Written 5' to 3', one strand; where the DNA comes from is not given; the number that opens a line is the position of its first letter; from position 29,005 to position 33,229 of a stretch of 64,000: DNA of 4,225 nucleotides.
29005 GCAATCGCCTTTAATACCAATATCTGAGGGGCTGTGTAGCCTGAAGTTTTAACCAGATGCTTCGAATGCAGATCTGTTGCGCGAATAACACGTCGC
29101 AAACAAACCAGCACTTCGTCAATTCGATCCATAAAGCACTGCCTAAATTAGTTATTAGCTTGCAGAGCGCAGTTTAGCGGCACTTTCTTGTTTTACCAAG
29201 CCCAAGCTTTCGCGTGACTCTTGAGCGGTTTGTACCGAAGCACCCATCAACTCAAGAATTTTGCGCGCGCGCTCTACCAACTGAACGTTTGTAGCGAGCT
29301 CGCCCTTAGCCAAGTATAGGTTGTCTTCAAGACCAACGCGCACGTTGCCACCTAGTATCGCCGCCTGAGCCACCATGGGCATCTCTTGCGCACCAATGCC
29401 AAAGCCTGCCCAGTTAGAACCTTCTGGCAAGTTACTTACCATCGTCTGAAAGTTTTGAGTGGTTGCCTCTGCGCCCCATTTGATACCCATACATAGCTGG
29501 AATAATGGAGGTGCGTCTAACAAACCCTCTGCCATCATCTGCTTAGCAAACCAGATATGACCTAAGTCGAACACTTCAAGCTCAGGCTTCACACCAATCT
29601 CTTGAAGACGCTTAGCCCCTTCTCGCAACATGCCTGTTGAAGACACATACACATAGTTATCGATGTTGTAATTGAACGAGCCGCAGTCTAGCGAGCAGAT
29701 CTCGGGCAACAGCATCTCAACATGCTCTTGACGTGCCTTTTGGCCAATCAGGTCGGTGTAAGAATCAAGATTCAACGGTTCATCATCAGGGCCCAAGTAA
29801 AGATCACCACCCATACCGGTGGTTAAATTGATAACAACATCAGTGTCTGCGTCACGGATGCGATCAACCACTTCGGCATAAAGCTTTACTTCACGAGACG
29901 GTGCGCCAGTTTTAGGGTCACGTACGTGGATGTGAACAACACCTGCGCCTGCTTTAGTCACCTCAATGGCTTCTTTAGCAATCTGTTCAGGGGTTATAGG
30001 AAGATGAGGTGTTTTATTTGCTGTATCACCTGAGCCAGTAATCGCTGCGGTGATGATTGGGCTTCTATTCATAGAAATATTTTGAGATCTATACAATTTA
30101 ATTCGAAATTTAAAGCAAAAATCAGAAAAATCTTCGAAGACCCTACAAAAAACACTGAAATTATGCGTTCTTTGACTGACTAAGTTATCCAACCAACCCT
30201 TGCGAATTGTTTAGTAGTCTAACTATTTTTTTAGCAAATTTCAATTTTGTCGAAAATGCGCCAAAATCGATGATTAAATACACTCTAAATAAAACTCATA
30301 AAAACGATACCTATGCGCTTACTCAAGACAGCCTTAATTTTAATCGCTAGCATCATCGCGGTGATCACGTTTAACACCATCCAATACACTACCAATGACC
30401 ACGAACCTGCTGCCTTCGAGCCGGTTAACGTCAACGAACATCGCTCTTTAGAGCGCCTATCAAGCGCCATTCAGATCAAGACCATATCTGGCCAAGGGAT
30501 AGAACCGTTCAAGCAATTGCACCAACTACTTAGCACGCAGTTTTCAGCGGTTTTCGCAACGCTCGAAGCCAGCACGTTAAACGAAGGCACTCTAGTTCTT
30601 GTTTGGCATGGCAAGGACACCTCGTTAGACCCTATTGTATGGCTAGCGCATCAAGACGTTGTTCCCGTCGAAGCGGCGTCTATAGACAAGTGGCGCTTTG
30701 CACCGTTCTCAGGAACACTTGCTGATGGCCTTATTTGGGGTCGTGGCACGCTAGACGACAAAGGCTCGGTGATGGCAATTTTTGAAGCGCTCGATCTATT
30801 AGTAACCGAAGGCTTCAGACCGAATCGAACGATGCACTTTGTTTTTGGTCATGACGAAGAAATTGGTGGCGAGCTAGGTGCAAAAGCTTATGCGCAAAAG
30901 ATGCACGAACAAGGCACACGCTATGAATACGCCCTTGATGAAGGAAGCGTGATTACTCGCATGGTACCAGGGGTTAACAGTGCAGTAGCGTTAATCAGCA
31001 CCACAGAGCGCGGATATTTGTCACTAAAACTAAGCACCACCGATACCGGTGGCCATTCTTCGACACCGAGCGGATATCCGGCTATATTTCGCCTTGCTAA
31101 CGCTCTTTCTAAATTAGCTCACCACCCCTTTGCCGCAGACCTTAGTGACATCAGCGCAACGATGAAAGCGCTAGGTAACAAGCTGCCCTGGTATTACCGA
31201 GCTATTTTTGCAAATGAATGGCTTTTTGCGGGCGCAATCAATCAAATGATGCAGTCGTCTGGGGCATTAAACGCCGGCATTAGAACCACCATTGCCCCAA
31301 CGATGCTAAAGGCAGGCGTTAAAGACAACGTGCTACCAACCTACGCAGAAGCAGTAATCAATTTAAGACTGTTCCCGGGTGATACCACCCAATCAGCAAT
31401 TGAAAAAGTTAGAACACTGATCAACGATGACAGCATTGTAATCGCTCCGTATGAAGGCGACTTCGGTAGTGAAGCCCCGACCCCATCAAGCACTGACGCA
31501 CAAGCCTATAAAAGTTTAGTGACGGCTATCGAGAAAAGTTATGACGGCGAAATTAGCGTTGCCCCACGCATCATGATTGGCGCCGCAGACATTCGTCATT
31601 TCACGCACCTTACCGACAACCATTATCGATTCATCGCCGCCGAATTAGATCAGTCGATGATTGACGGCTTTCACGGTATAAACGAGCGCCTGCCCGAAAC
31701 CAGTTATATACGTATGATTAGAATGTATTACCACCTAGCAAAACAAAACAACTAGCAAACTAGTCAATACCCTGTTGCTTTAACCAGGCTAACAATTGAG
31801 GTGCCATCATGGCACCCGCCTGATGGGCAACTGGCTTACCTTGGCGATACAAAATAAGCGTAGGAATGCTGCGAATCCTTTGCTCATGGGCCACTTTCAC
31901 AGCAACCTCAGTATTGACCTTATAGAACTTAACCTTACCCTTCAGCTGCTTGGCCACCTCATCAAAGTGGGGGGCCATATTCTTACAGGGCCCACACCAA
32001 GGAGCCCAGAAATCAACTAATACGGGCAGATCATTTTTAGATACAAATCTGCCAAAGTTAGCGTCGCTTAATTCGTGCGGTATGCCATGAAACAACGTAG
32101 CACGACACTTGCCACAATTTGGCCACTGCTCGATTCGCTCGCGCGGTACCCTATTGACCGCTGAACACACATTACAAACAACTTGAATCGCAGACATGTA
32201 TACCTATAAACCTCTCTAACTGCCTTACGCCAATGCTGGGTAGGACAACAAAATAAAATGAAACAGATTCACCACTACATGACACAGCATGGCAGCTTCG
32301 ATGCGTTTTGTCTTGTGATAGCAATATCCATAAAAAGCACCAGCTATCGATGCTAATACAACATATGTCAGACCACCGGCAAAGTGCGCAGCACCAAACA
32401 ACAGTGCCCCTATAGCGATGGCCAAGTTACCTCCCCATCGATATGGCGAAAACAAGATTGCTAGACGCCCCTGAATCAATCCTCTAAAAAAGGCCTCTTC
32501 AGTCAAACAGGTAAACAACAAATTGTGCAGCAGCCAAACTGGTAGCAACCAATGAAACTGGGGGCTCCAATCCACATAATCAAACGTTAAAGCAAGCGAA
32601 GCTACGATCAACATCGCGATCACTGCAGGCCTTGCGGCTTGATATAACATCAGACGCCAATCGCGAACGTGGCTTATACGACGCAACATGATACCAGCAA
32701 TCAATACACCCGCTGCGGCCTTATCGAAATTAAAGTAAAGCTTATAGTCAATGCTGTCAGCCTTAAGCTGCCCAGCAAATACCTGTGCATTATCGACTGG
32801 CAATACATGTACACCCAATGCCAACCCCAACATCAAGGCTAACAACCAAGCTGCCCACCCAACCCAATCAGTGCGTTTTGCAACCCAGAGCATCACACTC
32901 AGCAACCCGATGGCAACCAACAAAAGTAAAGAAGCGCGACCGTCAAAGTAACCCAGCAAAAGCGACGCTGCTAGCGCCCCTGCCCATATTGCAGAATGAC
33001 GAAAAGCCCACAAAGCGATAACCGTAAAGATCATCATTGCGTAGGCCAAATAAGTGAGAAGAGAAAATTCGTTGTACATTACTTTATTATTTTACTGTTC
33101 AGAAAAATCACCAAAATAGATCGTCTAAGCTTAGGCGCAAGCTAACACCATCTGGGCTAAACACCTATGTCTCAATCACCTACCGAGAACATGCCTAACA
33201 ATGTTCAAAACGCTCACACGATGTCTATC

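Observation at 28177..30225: BKACE - CosR/EctR-like MarR - thioesterase operon: candidate osmo-regulated route from carnitine to glycine betaine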

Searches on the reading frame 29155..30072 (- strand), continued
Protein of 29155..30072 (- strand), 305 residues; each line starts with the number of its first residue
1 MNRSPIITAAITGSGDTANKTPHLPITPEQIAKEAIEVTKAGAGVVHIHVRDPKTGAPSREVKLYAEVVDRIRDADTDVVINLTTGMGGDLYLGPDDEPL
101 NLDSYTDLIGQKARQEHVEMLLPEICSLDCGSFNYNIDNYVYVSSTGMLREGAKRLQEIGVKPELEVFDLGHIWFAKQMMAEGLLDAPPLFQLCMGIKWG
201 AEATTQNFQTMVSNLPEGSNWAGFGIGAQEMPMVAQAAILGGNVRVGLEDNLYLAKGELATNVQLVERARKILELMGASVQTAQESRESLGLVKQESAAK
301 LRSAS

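Call 91: search_solved_structures(query=window:29155-30072:-, max_evalue=1e-30, show_alignments=5)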
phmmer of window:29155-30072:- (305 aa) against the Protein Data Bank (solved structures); distinct sequences matched with E-value up to 1e-30: 8.
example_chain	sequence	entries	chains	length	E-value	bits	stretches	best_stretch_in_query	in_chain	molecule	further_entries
3c6c_A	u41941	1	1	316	2.5e-90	306.1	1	1-293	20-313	3-keto-5-aminohexanoate cleavage enzyme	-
9zsc_A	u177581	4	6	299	1.3e-69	238.1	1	3-293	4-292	3-keto-5-aminohexanoate cleavage protein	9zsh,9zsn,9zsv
3lot_A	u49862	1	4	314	5.7e-45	157.3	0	6-94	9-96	uncharacterized protein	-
3e02_A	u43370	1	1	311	3.1e-42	148.3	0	142-290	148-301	uncharacterized protein DUF849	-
2y7d_A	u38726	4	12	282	2.1e-37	132.5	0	121-293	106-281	3-KETO-5-AMINOHEXANOATE CLEAVAGE ENZYME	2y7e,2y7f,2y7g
3e49_A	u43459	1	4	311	2.7e-35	125.5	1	2-293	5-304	uncharacterized protein DUF849 with a TIM barrel fold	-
8rio_A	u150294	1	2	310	3.2e-33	118.7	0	155-292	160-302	3-keto-5-aminohexanoate cleavage protein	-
8rip_A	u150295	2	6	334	4.7e-33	118.2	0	155-292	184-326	3-keto-5-aminohexanoate cleavage protein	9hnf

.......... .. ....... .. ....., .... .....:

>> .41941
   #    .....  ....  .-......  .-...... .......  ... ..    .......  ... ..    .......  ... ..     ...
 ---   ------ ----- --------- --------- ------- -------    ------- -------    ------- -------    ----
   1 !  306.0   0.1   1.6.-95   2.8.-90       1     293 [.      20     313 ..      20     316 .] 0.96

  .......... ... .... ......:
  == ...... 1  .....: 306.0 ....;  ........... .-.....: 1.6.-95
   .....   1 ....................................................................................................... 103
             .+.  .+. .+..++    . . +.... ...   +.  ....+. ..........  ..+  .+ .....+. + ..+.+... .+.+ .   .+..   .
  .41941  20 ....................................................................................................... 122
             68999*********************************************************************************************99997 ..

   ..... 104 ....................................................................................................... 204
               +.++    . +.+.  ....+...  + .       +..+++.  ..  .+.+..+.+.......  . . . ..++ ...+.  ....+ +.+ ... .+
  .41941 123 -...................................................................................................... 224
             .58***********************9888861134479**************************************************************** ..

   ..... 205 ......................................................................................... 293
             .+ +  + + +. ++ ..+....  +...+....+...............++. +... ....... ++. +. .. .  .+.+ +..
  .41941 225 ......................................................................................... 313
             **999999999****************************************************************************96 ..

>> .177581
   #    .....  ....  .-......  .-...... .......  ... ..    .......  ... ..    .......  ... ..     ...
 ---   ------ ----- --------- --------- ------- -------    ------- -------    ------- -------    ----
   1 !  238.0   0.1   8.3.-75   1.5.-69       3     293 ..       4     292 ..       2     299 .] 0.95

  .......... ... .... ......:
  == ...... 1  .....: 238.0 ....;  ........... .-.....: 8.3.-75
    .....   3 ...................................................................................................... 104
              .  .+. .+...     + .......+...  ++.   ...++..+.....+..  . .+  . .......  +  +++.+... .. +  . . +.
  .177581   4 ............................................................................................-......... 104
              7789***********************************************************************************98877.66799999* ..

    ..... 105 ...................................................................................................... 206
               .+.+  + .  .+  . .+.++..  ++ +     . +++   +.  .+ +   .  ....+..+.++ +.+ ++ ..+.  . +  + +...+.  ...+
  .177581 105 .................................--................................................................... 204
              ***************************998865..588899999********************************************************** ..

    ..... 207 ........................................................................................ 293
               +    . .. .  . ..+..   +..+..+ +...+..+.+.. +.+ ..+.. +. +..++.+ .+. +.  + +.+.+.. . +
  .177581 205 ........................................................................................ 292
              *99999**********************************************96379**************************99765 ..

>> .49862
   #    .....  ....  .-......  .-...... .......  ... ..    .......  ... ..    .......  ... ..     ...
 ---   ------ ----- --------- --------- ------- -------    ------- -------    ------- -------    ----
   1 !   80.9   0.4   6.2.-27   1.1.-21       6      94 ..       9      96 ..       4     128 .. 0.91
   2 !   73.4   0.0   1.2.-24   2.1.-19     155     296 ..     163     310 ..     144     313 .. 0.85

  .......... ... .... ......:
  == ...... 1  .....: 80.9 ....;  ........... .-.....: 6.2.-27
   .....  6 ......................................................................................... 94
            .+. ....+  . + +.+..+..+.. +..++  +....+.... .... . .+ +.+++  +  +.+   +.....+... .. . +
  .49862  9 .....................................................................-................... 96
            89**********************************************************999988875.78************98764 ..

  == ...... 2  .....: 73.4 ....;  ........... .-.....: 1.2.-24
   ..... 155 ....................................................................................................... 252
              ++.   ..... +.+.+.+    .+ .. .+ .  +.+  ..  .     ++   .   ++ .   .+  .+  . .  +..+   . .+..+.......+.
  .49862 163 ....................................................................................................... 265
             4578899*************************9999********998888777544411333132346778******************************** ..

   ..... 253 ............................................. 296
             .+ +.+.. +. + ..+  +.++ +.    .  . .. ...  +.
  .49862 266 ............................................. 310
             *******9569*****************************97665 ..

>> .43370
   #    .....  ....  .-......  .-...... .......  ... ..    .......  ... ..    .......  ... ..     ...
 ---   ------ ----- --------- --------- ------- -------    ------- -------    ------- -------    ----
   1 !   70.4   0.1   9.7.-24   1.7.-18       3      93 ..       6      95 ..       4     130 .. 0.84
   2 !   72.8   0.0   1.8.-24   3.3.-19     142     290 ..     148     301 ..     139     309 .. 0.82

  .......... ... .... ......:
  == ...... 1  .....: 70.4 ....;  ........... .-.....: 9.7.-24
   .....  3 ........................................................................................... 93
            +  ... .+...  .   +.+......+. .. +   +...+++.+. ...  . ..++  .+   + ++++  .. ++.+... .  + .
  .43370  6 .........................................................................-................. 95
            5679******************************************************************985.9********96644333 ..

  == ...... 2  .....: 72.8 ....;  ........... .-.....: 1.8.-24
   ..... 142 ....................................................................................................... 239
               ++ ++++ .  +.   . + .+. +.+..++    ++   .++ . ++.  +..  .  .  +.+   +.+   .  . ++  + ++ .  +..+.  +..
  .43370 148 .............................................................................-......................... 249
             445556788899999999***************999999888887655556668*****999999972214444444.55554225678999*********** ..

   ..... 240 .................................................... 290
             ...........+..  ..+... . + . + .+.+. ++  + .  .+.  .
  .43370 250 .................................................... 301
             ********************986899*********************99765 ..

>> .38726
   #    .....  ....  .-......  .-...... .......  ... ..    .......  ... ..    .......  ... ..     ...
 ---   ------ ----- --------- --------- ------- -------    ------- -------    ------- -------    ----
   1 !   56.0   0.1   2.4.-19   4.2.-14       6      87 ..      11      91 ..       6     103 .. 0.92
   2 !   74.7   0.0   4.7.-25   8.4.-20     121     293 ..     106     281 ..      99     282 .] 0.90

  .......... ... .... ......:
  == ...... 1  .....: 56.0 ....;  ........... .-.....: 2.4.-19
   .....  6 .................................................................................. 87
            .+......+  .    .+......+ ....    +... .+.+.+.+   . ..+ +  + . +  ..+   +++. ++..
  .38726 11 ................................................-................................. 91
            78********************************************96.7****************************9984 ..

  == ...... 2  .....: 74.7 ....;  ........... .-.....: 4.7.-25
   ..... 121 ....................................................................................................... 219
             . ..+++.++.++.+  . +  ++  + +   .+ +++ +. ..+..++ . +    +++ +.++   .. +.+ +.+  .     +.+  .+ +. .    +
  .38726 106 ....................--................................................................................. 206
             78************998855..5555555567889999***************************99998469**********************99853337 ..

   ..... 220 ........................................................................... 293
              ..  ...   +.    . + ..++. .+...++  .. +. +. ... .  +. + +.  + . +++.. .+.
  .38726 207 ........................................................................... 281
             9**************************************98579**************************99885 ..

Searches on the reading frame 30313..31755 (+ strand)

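Call 5: search_protein_families(library=pfam, proteins=[window:30313-31755:+])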
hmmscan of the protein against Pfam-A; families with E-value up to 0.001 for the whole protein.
window:30313-31755:+ (480 aa): 3 families
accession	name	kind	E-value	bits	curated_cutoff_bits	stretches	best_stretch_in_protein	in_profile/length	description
PF01546.33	Peptidase_M20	-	7.2e-29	101.6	24.6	1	112-477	4-205/206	Peptidase family M20/M25/M40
PF07687.19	M20_dimer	-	5.5e-13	49.2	21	1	231-372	2-101/107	Peptidase dimerisation domain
PF04389.22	Peptidase_M28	-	1.2e-07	32.1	21.3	1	95-206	3-88/193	Peptidase family M28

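Call 6: search_protein_families(library=ncbifam, proteins=[window:30313-31755:+], max_evalue=0.01)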
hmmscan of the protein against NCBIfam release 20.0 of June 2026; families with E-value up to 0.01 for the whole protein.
window:30313-31755:+ (480 aa): 49 families (the best 25 are shown)
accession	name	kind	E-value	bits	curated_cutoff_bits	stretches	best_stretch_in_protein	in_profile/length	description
NF006113.0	PRK08262.1-4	equivalog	9e-112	374.3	503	1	2-479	18-505/510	M20 family peptidase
NF006111.0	PRK08262.1-1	equivalog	3.4e-109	365.8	825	1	4-477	12-489/493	M20 family peptidase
NF006112.0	PRK08262.1-3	equivalog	1.9e-95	320.3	510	1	9-476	13-486/492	M20 family peptidase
NF006596.0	PRK09133.1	subfamily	4.2e-63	213.5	349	1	12-478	13-469/474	hypothetical protein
NF005913.0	PRK07906.1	subfamily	2.4e-55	187.9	382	1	87-462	63-425/442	hypothetical protein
TIGR01880.1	Ac-peptdase-euk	subfamily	1.1e-33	116.5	338.6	2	92-213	59-178/401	N-acyl-aliphatic-L-amino acid amidohydrolase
TIGR01910.1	DapE-ArgE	subfamily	2.8e-29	102.5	217.6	2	99-268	57-212/373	ArgE/DapE family deacylase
NF006399.0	PRK08651.1-2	equivalog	2.4e-25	89.4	381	1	94-431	56-361/405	succinyl-diaminopimelate desuccinylase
NF006365.0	PRK08588.1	subfamily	6.4e-21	75.1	289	1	42-477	6-378/383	succinyl-diaminopimelate desuccinylase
NF010589.0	PRK13983.1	equivalog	8.4e-20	71.1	333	1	95-257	76-228/409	M20 family metallo-hydrolase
NF009557.0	PRK13009.1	equivalog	9e-20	71.1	284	1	53-274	13-221/377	succinyl-diaminopimelate desuccinylase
NF006400.0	PRK08651.1-3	equivalog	5.4e-18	65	374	1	111-220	89-193/410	succinyl-diaminopimelate desuccinylase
NF006326.0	PRK08554.1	equivalog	4.7e-17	61.9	354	1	42-210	8-170/446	peptidase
NF005034.0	PRK06446.1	subfamily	8.4e-17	61.1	369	1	108-471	65-425/436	hypothetical protein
TIGR01887.1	dipeptidaselike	subfamily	1.8e-16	60.4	207.95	1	110-195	72-152/447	Sapep family Mn(2+)-dependent dipeptidase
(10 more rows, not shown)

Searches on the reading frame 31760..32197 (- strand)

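Call 5: search_protein_families(library=pfam, proteins=[window:31760-32197:-])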
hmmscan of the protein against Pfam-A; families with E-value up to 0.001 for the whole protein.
window:31760-32197:- (145 aa): 8 families
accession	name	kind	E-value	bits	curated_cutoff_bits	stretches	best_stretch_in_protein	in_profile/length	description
PF00085.26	Thioredoxin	-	4.8e-30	104.1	23.5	1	41-140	3-102/103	Thioredoxin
PF21352.3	Zn_ribbon_Thio2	-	5.5e-10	39.4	27.1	1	7-33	1-27/27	Thioredoxin 2, N-terminal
PF13098.12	Thioredoxin_2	-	3.1e-09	37.6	27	1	53-139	2-104/104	Thioredoxin-like domain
PF00578.27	AhpC-TSA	-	4.2e-06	27.2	26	1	57-133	26-104/124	AhpC/TSA family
PF13905.12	Thioredoxin_8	-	3.2e-05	24.6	27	0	58-91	3-38/94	Thioredoxin-like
PF13848.12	Thioredoxin_6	-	0.00053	20.3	27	1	73-141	7-73/184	Thioredoxin-like domain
PF08534.16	Redoxin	-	0.00083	19.6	26.6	1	58-97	30-71/148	Redoxin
PF04756.19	OST3_OST6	-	0.00096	19.1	27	0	43-122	16-108/294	OST3 / OST6 family, transporter family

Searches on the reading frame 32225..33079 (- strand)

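Call 5: search_protein_families(library=pfam, proteins=[window:32225-33079:-])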
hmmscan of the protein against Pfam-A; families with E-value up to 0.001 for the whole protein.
window:32225-33079:- (284 aa): 1 family
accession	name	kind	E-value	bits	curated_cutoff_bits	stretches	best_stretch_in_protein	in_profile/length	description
PF02517.21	Rce1-like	-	1.7e-18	67.1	22.4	1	178-273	3-93/93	Type II CAAX prenyl endopeptidase Rce1-like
